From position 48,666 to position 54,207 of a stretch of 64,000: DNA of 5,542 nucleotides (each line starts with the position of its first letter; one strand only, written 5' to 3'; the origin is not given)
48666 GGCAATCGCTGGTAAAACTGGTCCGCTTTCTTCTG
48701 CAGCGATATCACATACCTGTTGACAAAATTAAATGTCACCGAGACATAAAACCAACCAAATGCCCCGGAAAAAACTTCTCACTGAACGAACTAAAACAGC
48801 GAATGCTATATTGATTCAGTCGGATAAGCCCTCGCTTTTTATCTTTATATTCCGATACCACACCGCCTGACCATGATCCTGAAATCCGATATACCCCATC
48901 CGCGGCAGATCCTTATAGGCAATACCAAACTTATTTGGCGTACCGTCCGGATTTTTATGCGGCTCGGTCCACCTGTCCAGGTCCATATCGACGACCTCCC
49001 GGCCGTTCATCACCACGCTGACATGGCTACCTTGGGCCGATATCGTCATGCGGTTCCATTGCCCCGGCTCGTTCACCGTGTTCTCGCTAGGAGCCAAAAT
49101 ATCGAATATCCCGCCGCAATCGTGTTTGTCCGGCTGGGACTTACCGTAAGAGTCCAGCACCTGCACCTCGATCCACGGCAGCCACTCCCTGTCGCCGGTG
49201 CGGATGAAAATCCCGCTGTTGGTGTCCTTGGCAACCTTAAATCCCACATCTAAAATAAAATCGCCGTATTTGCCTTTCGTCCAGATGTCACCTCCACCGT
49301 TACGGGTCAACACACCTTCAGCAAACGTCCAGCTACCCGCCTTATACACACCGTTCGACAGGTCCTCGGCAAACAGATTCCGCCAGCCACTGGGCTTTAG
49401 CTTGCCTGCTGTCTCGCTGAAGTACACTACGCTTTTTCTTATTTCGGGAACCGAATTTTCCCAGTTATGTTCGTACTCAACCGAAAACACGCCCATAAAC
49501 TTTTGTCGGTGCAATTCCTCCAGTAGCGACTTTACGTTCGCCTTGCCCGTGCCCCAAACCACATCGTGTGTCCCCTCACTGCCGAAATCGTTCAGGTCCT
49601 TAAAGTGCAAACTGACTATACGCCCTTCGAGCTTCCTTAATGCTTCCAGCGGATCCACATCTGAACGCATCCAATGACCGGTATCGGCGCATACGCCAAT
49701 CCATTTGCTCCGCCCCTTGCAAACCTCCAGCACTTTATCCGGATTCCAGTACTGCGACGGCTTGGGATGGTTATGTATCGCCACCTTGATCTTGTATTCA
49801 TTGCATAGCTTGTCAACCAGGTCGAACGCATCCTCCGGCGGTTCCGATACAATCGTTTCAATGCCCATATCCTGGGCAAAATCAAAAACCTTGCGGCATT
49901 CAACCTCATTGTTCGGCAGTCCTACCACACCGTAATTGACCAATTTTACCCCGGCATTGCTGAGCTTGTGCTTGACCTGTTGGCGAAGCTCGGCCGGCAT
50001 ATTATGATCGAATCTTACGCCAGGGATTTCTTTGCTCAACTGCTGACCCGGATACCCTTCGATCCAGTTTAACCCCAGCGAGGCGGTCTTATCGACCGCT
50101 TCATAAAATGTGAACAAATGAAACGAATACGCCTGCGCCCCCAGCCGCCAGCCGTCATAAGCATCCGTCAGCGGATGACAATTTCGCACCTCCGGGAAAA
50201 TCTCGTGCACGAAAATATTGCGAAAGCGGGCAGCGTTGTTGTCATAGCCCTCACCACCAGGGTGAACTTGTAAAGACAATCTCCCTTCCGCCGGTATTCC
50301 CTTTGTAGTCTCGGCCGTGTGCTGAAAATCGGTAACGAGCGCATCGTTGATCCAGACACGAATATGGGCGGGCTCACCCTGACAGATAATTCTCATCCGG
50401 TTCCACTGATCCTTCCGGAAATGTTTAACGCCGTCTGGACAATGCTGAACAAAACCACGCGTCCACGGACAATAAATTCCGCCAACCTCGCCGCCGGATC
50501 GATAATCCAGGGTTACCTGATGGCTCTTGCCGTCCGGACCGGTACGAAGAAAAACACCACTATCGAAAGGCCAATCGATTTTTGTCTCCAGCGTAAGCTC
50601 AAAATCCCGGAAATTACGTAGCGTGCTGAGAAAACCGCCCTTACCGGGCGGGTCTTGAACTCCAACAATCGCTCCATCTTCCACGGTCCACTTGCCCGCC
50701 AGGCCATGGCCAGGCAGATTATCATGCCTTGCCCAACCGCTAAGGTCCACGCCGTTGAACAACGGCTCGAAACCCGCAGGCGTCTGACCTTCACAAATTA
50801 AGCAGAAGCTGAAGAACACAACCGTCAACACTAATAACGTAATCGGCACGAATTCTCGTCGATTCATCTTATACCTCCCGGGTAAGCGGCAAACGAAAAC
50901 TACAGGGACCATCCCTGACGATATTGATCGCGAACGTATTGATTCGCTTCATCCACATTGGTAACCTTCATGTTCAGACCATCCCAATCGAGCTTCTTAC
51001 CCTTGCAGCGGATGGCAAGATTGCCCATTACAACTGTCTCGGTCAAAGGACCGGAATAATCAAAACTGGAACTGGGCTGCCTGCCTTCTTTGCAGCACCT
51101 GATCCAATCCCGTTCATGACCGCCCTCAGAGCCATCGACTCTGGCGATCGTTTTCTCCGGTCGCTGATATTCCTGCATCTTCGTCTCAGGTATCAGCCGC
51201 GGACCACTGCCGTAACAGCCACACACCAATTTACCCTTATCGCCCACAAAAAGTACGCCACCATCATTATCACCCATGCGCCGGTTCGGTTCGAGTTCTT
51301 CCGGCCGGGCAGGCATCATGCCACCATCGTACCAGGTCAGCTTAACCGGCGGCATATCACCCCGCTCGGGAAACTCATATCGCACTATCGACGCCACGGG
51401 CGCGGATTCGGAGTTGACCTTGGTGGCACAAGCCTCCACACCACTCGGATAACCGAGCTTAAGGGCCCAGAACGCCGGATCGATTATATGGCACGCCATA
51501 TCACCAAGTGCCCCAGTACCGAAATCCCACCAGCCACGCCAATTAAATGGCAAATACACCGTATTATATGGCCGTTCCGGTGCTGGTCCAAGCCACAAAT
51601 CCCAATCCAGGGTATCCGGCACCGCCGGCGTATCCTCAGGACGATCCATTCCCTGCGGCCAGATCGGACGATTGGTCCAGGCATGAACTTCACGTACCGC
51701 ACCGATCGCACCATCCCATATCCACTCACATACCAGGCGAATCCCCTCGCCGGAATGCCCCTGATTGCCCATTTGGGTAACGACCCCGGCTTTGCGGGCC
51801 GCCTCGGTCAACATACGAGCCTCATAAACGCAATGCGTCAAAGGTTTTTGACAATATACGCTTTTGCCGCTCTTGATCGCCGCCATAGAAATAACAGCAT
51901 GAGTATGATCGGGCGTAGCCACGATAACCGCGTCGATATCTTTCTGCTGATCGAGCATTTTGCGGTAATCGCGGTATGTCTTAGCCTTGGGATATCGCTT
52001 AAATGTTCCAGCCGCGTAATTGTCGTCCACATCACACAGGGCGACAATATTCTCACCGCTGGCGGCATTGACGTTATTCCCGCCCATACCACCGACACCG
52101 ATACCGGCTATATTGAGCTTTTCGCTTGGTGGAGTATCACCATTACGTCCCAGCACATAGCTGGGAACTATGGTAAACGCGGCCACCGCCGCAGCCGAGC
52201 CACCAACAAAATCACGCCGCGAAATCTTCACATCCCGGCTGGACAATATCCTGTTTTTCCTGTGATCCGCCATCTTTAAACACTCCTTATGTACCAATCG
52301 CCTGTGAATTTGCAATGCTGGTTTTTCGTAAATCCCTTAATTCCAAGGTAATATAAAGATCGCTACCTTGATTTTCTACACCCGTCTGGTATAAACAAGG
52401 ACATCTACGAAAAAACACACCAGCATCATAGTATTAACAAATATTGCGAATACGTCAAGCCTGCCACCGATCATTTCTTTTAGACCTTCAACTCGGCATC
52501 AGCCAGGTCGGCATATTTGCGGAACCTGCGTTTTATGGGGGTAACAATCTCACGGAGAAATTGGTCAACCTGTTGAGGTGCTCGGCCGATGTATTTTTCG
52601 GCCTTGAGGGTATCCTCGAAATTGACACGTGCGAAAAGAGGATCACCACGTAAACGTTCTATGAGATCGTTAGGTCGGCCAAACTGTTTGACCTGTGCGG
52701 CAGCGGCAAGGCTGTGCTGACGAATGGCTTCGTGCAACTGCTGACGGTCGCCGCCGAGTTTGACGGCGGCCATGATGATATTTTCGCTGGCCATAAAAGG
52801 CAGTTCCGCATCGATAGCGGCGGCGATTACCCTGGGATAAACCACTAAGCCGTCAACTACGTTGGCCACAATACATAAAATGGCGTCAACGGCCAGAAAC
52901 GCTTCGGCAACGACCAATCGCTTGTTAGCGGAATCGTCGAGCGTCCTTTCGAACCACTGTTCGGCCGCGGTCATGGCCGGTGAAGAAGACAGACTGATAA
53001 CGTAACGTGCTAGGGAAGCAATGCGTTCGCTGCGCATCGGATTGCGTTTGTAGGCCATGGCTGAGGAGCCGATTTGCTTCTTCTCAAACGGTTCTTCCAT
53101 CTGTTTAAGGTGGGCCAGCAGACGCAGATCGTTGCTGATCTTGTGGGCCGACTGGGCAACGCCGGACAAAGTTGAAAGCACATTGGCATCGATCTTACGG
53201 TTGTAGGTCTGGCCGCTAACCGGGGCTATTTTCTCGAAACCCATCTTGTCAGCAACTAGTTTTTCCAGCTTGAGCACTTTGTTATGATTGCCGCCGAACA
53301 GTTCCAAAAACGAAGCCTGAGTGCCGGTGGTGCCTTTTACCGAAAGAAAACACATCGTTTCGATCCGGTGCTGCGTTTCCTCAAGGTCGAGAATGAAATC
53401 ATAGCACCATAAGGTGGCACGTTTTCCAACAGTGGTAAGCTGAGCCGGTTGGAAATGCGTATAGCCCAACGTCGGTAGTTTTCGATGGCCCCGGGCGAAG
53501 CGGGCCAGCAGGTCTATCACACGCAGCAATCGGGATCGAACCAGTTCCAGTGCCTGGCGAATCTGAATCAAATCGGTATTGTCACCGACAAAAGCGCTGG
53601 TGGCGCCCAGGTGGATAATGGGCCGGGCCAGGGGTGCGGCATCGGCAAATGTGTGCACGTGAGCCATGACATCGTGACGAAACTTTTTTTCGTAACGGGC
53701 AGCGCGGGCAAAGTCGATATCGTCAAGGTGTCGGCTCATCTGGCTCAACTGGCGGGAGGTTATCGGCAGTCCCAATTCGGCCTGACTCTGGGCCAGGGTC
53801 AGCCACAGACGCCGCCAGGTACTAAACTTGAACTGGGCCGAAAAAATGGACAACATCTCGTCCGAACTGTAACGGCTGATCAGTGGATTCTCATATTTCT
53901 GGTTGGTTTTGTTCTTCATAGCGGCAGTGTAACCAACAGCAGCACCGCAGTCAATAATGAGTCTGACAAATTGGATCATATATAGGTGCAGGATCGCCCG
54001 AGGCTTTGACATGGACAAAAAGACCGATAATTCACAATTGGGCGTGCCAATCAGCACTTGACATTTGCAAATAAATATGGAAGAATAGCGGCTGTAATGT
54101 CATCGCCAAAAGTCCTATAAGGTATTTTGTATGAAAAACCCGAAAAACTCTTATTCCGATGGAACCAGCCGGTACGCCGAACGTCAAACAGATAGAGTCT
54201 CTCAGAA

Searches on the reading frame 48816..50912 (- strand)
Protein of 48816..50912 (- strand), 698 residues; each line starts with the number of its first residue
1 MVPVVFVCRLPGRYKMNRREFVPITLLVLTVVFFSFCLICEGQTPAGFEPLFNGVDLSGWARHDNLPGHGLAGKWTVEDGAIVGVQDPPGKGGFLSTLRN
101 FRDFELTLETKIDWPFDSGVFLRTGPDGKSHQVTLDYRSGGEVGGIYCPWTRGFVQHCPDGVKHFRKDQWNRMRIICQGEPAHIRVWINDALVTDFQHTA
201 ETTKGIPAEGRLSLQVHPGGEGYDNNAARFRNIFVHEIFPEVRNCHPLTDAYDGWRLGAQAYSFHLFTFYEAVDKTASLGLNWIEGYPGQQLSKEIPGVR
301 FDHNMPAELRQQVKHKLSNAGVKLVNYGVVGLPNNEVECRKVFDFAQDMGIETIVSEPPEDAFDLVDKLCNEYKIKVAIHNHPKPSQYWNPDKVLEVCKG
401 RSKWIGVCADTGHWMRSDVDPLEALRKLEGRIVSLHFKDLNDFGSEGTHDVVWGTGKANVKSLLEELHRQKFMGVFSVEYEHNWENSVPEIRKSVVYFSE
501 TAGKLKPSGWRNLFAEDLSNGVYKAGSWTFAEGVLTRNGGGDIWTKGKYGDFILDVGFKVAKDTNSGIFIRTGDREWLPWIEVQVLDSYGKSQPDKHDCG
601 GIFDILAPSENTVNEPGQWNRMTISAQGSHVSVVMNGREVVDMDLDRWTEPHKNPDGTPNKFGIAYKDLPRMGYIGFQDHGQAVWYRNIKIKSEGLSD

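Call 3: search_protein_families(library=pfam, proteins=[window:48816-50912:-], max_evalue=0.01)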
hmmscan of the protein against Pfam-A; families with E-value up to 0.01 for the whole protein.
window:48816-50912:- (698 aa): 3 families
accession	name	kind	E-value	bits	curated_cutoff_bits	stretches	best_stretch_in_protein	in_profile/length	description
PF06439.18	3keto-disac_hyd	-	1.3e-72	244.2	26.8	2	509-692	1-187/187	3-keto-disaccharide hydrolase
PF01261.30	AP_endonuc_2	-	1.8e-20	74.1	31.1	1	273-487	1-235/249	Xylose isomerase-like TIM barrel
PF20407.5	DUF1583_N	-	4.5e-06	26.9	22.9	0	614-650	86-122/150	Domain of unknown function (DUF1583_N)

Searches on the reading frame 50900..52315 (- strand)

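Call 64: search_protein_families(library=pfam, proteins=[window:50900-52315:-], max_evalue=0.001)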
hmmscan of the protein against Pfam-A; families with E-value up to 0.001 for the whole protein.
window:50900-52315:- (471 aa): 3 families
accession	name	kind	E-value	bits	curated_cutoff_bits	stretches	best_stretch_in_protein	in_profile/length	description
PF19051.5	GFO_IDH_MocA_C2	-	1.8e-19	70.7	23.3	1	230-287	46-103/254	Oxidoreductase family, C-terminal alpha/beta domain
PF01408.29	GFO_IDH_MocA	-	1.1e-18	68.5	24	1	68-183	2-119/120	Oxidoreductase family, NAD-binding Rossmann fold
PF22725.1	GFO_IDH_MocA_C3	-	1.4e-06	28.8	27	0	255-303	31-78/124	GFO/IDH/MocA C-terminal domain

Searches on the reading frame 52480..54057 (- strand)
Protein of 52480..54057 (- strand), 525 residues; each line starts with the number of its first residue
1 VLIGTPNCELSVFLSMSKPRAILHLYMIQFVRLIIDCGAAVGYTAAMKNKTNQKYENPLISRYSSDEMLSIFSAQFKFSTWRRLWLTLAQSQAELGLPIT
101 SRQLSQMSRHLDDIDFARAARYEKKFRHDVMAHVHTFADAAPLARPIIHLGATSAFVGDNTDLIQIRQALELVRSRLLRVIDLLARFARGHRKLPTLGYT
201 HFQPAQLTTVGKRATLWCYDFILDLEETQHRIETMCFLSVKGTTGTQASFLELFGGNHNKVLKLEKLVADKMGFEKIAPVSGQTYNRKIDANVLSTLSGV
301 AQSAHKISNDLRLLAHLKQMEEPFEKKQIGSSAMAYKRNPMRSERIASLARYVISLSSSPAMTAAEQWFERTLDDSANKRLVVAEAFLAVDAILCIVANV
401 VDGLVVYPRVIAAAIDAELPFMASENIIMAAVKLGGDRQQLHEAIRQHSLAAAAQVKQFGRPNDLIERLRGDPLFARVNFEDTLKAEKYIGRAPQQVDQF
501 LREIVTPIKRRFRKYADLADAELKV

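Call 64: search_protein_families(library=pfam, proteins=[window:52480-54057:-], max_evalue=0.001)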
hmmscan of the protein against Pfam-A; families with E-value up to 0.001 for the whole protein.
window:52480-54057:- (525 aa): 2 families
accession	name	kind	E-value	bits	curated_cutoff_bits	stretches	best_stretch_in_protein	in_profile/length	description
PF10397.14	ADSL_C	-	3.9e-19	69.2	32.7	1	420-500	1-79/79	Adenylosuccinate lyase C-terminus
PF00206.25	Lyase_1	-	4.2e-19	69.5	27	1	148-353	105-310/312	Lyase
